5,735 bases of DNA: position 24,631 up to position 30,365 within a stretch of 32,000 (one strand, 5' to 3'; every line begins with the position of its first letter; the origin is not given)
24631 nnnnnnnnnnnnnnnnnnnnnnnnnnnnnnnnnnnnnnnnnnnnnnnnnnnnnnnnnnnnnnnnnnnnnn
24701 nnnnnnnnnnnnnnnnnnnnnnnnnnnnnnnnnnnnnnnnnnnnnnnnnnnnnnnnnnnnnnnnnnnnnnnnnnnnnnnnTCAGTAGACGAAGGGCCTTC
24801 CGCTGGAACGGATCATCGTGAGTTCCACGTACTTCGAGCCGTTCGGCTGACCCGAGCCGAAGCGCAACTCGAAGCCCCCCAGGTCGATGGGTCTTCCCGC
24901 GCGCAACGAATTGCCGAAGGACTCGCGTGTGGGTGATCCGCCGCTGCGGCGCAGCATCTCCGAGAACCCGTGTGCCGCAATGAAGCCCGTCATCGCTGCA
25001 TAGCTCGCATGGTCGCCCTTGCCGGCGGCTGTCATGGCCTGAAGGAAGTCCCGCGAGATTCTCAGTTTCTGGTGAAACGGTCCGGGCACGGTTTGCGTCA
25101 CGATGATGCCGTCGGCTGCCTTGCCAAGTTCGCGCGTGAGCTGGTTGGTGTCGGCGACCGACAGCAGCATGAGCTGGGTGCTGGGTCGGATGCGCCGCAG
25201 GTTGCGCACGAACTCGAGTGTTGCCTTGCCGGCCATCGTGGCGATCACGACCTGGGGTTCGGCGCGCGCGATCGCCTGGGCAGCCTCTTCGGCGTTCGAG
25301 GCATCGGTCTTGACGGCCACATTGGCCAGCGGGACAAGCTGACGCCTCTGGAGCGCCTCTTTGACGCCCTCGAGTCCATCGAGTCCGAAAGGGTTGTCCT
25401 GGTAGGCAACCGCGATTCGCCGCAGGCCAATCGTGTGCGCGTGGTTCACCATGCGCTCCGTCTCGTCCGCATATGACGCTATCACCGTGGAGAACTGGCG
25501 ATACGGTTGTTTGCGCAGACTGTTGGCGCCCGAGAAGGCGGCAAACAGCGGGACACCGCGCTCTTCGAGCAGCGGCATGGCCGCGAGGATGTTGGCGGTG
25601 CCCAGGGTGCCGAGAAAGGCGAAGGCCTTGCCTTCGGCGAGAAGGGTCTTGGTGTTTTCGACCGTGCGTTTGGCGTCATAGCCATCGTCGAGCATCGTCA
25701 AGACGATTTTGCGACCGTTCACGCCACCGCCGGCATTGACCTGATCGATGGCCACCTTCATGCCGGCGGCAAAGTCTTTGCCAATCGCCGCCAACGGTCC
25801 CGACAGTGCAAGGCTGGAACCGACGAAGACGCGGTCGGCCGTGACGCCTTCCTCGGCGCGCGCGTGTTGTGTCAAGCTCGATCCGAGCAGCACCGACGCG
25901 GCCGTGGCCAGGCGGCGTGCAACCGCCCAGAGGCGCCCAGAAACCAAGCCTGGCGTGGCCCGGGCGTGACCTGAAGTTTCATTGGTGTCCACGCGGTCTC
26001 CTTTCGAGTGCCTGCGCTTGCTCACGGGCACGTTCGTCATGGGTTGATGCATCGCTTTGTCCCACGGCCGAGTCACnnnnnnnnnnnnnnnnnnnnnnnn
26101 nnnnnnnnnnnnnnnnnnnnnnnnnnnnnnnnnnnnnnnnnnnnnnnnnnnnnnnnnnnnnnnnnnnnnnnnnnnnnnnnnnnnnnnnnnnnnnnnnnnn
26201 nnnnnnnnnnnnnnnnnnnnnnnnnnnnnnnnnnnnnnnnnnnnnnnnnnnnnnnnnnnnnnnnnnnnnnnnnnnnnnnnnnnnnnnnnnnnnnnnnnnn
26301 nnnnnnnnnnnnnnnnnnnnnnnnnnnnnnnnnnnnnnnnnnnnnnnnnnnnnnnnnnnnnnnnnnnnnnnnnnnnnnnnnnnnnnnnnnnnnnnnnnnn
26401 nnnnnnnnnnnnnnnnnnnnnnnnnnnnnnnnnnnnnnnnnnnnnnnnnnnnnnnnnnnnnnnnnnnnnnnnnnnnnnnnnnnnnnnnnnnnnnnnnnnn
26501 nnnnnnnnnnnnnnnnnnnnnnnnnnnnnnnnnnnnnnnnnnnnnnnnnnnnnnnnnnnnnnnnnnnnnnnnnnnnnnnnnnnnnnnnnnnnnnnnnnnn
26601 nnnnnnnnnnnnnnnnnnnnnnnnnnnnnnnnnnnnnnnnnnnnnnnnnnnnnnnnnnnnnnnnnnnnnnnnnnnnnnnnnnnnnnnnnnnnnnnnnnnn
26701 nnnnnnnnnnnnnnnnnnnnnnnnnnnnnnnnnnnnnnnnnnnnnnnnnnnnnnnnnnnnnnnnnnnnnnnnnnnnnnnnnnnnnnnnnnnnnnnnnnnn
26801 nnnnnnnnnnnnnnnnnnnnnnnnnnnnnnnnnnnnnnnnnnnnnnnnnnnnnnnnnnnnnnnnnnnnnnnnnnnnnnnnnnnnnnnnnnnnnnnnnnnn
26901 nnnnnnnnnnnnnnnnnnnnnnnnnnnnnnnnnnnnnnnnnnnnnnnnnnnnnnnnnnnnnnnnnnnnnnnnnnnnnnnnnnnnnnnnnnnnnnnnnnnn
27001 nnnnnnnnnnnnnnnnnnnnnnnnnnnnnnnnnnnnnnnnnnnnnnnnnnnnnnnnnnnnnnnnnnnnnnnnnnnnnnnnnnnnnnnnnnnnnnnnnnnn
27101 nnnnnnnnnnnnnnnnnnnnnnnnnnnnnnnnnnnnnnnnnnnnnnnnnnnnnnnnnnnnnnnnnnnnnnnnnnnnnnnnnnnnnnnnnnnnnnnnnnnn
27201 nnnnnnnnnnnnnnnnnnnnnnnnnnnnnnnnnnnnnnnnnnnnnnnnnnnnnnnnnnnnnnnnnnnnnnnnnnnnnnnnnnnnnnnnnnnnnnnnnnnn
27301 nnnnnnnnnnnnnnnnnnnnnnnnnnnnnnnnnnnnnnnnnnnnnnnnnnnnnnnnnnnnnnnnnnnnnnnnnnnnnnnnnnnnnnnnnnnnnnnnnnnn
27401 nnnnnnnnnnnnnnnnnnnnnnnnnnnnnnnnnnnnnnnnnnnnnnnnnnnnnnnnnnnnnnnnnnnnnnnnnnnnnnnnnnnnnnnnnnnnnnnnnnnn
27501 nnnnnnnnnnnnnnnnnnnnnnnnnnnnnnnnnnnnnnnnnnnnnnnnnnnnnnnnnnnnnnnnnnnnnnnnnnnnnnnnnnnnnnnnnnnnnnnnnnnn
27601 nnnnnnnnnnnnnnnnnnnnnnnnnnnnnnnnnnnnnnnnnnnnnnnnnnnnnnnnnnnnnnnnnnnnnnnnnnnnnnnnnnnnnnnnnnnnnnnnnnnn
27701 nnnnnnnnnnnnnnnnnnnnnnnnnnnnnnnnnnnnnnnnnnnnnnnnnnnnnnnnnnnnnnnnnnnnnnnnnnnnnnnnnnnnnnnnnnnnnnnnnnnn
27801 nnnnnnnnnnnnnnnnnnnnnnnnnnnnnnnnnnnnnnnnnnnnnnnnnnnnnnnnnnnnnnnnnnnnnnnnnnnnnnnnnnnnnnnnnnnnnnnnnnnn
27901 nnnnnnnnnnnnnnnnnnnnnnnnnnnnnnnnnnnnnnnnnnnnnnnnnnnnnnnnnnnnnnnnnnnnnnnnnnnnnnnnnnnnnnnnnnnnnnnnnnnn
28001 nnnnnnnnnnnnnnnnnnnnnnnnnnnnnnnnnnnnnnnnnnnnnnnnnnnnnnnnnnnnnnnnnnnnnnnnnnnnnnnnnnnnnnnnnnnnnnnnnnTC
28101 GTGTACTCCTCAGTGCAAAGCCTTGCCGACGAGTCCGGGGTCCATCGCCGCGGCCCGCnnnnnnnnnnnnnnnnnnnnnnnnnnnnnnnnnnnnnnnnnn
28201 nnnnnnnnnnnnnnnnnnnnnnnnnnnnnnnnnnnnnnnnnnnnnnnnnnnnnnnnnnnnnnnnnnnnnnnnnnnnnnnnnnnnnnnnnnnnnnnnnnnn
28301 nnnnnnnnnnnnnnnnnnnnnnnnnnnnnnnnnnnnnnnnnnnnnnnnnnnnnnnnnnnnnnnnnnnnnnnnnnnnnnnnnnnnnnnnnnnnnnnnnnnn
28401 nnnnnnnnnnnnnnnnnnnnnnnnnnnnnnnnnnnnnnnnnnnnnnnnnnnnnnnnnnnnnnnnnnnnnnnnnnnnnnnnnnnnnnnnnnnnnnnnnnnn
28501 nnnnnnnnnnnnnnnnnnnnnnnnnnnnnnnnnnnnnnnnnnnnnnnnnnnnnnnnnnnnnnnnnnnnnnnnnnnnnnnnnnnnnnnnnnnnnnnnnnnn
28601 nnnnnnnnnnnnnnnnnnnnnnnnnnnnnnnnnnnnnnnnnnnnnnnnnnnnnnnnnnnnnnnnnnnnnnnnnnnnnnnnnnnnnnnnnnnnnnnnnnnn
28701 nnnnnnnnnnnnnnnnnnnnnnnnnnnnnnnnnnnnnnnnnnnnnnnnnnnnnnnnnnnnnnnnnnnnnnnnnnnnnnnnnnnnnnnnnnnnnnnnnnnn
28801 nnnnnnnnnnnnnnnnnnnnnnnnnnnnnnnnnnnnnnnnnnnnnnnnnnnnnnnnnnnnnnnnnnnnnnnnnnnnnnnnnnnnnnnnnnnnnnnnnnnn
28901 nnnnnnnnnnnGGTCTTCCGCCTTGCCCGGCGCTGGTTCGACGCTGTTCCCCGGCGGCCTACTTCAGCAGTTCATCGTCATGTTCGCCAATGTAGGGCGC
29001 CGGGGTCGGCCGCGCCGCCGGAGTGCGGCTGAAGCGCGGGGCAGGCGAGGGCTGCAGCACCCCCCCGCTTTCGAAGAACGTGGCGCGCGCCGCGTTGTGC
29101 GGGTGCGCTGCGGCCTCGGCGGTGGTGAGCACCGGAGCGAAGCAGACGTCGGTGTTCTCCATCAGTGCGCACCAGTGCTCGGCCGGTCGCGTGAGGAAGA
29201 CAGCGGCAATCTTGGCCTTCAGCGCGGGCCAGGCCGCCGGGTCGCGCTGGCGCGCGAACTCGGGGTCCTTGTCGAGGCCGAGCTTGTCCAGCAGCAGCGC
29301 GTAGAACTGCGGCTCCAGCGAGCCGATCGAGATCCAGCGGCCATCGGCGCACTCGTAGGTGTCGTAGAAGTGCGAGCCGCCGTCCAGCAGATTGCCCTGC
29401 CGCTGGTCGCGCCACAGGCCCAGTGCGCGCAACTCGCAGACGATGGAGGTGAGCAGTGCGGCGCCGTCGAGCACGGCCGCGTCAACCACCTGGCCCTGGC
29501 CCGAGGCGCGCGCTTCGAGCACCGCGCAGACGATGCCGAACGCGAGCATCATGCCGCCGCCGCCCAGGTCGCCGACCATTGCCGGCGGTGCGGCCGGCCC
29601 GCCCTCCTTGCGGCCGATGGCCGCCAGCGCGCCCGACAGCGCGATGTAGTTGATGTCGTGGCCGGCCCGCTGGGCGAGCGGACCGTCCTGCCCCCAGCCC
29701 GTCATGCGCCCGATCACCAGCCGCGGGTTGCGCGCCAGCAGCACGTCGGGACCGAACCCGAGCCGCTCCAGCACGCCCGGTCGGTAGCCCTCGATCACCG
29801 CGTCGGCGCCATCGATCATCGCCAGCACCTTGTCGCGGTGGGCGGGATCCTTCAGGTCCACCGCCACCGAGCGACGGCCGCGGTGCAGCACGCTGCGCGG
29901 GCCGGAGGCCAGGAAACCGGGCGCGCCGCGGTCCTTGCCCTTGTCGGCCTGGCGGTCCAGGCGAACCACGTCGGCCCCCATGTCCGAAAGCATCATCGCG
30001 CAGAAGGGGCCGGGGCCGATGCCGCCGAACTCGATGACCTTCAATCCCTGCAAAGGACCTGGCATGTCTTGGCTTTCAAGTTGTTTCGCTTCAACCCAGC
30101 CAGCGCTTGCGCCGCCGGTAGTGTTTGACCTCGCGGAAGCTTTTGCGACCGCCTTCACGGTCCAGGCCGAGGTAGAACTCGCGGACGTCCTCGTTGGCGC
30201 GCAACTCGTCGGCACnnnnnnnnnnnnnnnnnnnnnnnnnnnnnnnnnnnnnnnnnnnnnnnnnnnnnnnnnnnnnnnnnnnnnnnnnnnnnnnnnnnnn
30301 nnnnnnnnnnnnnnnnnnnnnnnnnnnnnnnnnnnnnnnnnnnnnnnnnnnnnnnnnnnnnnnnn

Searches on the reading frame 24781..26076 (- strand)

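Call 56: search_protein_families(library=pfam, proteins=[window:24781-26076:-], max_evalue=0.00001)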
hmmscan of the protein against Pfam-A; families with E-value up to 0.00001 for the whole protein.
window:24781-26076:- (431 aa): 3 families
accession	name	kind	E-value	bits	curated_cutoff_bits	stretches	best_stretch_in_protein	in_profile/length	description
PF13458.12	Peripla_BP_6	-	2.1e-53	182.6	31.7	1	83-406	2-322/343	Periplasmic binding protein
PF01094.35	ANF_receptor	-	4.2e-14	52.8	25.4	1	105-300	5-204/353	Receptor family ligand binding region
PF13433.12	Peripla_BP_5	-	1.1e-12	48.2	27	1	89-295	7-210/363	Periplasmic binding protein domain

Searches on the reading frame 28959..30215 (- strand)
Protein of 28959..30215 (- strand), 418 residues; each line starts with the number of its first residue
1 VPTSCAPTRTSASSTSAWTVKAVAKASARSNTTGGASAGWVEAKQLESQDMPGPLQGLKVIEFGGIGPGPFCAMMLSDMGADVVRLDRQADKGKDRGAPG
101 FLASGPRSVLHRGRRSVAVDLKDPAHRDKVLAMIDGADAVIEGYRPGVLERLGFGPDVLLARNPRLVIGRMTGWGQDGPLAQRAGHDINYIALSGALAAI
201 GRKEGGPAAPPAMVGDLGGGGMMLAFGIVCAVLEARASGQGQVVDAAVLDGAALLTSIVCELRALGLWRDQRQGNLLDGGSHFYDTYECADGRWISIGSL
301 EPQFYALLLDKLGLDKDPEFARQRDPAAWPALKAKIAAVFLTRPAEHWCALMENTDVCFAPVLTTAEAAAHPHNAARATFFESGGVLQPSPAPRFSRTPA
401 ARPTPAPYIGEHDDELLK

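Call 56: search_protein_families(library=pfam, proteins=[window:28959-30215:-], max_evalue=0.00001)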
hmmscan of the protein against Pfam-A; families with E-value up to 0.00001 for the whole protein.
window:28959-30215:- (418 aa): 1 family
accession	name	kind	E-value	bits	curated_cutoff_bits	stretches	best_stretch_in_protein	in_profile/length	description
PF02515.22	CoA_transf_3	-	5.7e-88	295.9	23.3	1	55-412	1-365/366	CoA-transferase family III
